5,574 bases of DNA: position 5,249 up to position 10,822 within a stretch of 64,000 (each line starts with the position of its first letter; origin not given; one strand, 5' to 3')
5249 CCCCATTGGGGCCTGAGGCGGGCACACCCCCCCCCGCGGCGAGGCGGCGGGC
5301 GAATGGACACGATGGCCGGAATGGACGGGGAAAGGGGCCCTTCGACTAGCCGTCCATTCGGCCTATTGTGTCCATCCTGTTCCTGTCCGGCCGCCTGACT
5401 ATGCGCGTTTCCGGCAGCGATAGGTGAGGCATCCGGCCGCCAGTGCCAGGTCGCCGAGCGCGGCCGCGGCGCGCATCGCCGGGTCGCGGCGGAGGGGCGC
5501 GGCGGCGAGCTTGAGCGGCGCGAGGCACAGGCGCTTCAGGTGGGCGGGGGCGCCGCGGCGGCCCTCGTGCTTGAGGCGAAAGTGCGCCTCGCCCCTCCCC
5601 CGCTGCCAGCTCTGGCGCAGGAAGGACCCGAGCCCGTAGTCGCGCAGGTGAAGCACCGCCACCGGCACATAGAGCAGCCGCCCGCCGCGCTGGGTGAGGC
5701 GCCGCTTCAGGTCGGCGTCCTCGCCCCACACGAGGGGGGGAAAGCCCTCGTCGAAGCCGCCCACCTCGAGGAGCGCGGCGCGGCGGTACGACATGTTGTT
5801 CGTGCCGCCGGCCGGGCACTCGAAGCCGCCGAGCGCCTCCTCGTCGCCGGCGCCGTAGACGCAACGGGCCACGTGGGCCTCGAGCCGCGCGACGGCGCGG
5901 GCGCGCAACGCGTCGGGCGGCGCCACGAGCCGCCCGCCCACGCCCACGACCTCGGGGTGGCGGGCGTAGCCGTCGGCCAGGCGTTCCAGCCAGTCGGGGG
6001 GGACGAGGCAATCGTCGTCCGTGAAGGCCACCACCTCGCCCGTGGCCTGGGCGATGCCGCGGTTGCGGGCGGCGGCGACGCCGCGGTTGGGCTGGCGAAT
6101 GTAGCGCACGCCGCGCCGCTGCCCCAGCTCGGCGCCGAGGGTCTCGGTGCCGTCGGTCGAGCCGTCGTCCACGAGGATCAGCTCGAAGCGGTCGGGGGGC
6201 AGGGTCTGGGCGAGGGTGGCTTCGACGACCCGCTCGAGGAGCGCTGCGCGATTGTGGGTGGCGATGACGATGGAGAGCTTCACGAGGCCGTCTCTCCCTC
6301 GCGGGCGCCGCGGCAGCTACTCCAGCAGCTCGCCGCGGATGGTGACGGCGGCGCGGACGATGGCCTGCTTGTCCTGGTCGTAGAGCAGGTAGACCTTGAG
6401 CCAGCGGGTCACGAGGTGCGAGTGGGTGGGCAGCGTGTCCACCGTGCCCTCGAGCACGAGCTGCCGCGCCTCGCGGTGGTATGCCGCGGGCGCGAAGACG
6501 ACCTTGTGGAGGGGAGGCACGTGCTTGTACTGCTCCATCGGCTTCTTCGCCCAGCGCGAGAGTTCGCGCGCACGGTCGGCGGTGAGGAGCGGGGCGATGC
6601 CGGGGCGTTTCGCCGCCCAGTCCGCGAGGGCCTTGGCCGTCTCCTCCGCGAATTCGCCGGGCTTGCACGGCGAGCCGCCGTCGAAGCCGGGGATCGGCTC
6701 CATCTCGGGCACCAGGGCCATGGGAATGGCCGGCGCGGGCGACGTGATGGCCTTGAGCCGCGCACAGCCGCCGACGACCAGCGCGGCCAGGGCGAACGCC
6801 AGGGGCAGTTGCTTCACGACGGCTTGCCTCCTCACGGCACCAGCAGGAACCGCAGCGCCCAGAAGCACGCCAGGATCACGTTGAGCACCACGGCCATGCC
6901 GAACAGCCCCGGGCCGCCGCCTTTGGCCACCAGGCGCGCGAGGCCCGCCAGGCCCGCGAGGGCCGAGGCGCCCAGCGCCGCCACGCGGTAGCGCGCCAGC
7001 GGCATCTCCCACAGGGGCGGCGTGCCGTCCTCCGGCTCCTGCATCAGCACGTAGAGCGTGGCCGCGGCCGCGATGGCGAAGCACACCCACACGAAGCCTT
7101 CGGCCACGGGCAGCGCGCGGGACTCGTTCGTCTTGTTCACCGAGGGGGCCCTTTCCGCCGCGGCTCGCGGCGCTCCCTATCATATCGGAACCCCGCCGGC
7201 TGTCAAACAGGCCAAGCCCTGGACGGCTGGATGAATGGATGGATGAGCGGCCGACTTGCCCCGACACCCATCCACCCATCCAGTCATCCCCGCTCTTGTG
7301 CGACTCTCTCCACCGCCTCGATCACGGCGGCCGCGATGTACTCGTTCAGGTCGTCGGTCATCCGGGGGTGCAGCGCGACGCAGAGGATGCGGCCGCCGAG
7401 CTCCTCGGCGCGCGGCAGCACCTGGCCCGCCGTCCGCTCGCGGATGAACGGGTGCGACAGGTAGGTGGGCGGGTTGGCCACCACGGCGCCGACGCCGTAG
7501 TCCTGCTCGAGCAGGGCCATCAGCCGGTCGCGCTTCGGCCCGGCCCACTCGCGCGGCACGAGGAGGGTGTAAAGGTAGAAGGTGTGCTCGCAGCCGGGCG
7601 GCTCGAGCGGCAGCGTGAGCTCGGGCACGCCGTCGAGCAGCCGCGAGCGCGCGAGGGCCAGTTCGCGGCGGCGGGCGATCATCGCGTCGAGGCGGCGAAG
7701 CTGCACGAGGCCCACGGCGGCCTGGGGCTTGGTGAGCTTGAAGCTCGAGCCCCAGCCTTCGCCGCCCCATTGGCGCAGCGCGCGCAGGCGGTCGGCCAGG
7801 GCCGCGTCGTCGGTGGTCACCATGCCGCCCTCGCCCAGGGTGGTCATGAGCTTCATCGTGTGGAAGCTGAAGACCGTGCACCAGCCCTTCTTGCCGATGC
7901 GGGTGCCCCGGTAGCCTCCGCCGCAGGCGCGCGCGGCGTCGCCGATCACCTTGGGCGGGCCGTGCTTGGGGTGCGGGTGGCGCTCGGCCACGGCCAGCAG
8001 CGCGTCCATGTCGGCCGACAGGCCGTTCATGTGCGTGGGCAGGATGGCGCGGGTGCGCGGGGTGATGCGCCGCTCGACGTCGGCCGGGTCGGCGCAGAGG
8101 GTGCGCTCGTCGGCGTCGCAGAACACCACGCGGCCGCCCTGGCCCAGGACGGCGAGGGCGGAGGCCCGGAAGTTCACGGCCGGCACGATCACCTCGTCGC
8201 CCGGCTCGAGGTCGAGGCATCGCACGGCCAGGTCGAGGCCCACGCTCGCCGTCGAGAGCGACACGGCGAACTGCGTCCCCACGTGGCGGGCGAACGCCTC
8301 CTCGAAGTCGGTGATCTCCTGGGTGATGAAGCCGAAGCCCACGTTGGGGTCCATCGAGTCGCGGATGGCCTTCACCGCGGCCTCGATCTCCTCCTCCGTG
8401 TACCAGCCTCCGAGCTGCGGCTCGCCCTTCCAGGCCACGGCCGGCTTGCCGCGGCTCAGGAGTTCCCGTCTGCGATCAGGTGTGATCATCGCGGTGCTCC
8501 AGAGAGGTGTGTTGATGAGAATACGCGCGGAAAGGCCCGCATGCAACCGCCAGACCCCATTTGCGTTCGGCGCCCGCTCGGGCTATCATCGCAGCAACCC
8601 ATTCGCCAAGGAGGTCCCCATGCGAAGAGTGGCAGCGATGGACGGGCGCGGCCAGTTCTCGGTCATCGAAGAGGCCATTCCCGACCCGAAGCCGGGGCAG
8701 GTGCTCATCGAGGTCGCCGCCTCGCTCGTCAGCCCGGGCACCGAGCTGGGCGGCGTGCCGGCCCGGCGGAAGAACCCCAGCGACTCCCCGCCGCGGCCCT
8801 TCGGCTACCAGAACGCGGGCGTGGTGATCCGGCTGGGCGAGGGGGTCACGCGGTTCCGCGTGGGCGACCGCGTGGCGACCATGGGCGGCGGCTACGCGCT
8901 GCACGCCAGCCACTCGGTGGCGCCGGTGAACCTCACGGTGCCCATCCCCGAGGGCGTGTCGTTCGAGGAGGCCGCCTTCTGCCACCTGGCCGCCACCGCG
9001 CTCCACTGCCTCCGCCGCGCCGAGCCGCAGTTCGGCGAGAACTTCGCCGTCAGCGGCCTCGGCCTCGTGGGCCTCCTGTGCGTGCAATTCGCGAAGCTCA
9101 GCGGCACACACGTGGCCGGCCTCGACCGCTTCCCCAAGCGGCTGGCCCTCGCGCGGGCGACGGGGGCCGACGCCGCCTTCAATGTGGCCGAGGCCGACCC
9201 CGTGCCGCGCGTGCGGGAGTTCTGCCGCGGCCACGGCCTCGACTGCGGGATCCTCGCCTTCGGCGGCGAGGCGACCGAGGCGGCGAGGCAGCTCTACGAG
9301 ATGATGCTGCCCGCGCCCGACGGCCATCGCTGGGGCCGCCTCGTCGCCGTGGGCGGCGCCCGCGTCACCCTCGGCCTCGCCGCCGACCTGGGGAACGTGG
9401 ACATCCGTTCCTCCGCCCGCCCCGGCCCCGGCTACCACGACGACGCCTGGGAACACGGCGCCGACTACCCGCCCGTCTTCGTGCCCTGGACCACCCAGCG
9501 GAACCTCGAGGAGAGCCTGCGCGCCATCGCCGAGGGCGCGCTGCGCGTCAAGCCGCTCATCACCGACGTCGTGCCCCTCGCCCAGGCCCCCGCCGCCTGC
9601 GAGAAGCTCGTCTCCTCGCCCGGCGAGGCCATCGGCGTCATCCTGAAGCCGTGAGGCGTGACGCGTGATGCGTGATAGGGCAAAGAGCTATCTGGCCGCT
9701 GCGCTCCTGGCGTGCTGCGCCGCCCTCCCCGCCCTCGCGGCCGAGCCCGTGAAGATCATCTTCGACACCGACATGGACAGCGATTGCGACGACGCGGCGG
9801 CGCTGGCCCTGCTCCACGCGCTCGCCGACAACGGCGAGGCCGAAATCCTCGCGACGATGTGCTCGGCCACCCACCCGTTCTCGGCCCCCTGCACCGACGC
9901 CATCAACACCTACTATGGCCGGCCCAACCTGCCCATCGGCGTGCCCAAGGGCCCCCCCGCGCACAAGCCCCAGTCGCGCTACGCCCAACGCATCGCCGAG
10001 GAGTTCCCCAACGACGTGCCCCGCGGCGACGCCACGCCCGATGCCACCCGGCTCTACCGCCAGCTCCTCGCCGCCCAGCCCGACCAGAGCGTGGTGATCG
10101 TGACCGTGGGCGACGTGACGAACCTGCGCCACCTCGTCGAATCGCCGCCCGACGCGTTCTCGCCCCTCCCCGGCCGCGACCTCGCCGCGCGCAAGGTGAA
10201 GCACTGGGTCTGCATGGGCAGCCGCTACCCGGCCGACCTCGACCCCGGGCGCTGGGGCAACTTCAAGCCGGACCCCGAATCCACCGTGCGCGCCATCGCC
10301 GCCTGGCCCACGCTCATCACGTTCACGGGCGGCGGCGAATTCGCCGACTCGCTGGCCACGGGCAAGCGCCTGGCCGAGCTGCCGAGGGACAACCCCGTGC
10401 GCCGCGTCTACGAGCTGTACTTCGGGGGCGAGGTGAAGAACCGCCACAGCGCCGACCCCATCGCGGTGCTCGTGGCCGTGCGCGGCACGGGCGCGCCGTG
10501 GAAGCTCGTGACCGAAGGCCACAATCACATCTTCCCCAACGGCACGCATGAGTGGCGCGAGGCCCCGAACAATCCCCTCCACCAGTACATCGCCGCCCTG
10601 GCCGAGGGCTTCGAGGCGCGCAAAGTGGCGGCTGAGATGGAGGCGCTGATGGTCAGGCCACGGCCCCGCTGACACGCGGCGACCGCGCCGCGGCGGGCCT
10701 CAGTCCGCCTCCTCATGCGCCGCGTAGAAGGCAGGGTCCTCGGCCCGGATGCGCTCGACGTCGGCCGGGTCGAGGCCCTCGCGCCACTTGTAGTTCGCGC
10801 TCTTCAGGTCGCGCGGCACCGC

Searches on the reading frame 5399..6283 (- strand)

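Call 20: search_protein_families(library=pfam, proteins=[window:5399-6283:-], max_evalue=0.00001)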
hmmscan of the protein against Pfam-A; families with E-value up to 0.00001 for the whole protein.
window:5399-6283:- (294 aa): 4 families
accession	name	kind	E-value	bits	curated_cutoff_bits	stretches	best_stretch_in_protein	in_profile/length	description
PF00535.33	Glycos_transf_2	-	5.3e-35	121.3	23.3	1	4-124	1-121/168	Glycosyl transferase family 2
PF13641.12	Glyco_tranf_2_3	-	1.5e-19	71.4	27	1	3-210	3-208/230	Glycosyltransferase like family 2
PF10111.15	Glyco_tranf_2_2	-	1.9e-15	57.6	27.3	1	16-103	16-103/276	Glycosyltransferase like family 2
PF13632.12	Glyco_trans_2_3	-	1.5e-08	35.1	27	1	85-224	2-135/198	Glycosyl transferase family group 2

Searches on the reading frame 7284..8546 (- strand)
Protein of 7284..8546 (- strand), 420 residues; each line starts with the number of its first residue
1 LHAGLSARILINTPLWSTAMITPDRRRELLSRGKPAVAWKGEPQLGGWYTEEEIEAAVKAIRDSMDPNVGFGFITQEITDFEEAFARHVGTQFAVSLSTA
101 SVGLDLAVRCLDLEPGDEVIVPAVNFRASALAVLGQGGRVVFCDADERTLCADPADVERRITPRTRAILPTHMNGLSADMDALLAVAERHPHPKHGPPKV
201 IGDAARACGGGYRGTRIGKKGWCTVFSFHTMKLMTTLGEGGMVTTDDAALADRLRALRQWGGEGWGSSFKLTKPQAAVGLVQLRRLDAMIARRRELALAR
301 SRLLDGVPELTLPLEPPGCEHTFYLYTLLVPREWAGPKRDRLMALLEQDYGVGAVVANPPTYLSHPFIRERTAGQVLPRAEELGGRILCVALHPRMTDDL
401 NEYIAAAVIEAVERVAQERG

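Call 20: search_protein_families(library=pfam, proteins=[window:7284-8546:-], max_evalue=0.00001)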
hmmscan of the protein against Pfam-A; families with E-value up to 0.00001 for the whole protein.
window:7284-8546:- (420 aa): 2 families
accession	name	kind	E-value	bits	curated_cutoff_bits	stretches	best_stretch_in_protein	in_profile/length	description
PF01041.23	DegT_DnrJ_EryC1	-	2e-81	274.4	19.8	1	75-408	23-359/360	DegT/DnrJ/EryC1/StrS aminotransferase family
PF00155.27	Aminotran_1_2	-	1.7e-06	27.9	19.7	0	50-186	12-171/361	Aminotransferase class I and II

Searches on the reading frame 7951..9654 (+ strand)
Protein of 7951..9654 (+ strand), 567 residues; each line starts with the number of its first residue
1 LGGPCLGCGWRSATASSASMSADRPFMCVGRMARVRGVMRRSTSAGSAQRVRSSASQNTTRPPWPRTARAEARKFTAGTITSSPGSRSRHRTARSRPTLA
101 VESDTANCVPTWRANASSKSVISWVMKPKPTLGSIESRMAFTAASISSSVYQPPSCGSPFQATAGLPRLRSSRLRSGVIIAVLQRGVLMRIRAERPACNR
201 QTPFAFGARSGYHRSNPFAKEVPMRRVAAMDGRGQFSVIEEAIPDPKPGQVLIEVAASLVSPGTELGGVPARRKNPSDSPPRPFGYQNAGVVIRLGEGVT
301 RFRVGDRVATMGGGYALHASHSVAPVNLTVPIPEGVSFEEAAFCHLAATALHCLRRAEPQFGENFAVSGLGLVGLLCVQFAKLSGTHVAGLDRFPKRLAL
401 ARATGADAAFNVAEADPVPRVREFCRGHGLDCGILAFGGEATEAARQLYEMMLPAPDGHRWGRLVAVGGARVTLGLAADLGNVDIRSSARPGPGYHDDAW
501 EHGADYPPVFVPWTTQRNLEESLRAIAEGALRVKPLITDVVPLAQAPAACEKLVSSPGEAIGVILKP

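Call 20: search_protein_families(library=pfam, proteins=[window:7951-9654:+], max_evalue=0.00001)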
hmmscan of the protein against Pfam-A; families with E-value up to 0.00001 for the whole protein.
window:7951-9654:+ (567 aa): 2 families
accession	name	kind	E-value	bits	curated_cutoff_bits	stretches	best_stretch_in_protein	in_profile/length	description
PF00107.32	ADH_zinc_N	-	4e-12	46.6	31.8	1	373-445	2-75/129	Zinc-binding dehydrogenase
PF08240.17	ADH_N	-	8.3e-07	29.7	23.5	1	247-309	1-61/104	Alcohol dehydrogenase GroES-like domain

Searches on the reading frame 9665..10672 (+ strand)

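Call 20: search_protein_families(library=pfam, proteins=[window:9665-10672:+], max_evalue=0.00001)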
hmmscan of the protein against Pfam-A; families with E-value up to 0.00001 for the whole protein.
window:9665-10672:+ (335 aa): 1 family
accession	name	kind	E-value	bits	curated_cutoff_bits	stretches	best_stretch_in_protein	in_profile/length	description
PF01156.24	IU_nuc_hydro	-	1e-08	35.7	34.2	1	31-274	1-247/297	Inosine-uridine preferring nucleoside hydrolase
